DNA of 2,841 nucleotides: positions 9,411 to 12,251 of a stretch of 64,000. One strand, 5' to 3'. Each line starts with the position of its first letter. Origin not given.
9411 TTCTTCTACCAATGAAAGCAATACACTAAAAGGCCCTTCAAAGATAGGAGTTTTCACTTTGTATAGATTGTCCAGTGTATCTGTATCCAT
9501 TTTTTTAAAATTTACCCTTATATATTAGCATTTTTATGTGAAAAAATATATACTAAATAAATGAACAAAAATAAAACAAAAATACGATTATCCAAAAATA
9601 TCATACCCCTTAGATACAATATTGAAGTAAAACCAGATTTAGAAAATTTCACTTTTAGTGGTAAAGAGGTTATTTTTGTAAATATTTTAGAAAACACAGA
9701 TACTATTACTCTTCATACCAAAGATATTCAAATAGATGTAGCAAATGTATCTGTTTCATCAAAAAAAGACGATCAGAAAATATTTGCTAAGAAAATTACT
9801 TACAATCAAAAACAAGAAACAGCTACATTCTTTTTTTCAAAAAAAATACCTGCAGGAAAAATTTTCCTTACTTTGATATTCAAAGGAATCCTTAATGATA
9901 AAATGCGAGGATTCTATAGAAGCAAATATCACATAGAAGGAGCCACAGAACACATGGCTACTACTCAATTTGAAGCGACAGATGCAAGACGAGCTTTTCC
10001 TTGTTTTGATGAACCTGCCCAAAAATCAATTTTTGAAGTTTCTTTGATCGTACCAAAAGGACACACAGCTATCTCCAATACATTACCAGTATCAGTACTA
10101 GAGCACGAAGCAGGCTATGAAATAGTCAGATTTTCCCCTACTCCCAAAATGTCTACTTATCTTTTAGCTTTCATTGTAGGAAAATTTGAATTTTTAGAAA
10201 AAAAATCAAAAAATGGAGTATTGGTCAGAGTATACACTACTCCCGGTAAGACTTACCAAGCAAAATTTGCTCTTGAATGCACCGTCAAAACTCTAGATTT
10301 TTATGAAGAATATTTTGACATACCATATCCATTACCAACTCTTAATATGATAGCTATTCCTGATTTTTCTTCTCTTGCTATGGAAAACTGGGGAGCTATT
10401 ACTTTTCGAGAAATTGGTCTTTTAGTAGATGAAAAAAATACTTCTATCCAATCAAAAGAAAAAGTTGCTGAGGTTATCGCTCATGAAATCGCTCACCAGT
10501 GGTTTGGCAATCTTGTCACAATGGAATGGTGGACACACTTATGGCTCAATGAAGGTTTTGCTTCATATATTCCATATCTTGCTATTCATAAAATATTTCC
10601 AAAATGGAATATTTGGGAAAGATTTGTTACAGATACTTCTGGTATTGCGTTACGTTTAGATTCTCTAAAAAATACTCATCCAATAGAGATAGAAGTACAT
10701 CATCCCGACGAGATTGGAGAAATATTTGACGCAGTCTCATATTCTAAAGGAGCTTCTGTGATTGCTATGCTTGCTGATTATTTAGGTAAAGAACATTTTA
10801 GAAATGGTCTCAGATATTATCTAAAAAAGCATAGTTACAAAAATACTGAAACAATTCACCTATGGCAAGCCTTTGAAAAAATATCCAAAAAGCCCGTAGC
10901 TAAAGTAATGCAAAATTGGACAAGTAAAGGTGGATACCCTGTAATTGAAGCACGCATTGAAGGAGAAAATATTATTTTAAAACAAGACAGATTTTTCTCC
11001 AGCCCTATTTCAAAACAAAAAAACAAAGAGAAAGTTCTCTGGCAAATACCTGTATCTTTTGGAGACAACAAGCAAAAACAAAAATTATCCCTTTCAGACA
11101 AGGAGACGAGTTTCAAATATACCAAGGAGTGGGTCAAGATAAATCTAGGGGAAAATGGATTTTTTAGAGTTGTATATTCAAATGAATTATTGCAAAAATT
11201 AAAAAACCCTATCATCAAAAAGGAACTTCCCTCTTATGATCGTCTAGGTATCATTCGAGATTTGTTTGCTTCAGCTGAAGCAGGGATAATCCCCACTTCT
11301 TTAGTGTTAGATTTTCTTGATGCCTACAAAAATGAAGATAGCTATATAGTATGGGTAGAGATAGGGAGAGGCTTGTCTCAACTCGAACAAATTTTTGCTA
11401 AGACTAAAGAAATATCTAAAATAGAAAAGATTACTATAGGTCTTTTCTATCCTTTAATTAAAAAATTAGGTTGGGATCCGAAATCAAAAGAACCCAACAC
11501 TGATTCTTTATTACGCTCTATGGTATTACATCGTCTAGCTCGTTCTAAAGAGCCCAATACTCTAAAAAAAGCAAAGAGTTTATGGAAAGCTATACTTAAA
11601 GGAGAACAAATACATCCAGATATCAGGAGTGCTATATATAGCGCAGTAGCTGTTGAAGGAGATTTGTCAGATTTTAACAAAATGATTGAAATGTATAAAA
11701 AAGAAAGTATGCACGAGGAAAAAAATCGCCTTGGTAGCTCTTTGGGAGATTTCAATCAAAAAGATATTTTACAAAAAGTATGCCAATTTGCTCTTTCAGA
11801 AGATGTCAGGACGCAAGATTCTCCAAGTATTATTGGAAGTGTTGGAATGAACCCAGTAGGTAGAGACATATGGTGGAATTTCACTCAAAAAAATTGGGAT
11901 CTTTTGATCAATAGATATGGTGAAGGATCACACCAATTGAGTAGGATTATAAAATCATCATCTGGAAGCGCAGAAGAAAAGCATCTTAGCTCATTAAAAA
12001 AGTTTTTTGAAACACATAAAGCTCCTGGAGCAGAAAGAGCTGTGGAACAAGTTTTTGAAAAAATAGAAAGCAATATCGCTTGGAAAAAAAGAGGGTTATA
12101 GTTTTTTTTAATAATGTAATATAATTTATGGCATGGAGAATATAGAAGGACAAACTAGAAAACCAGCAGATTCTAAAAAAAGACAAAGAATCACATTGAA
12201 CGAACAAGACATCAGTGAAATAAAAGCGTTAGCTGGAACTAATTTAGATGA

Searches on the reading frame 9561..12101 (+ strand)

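Call 25: search_protein_families(library=pfam, proteins=[window:9561-12101:+], max_evalue=0.001)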
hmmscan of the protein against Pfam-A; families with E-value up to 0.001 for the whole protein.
window:9561-12101:+ (846 aa): 4 families
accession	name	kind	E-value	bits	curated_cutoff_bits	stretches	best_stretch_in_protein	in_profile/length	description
PF01433.26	Peptidase_M1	-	9.9e-86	287.3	27.7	1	236-453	1-218/218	Peptidase family M1 domain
PF11838.14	ERAP1_C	-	4.8e-81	273.1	38.2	1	524-836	1-317/318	ERAP1-like C-terminal domain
PF17900.6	Peptidase_M1_N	-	9e-52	176.3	25.8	1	16-201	2-186/186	Peptidase M1 N-terminal domain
PF10989.13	DUF2808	-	0.00019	21.9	25.3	1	49-120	46-122/146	Protein of unknown function (DUF2808)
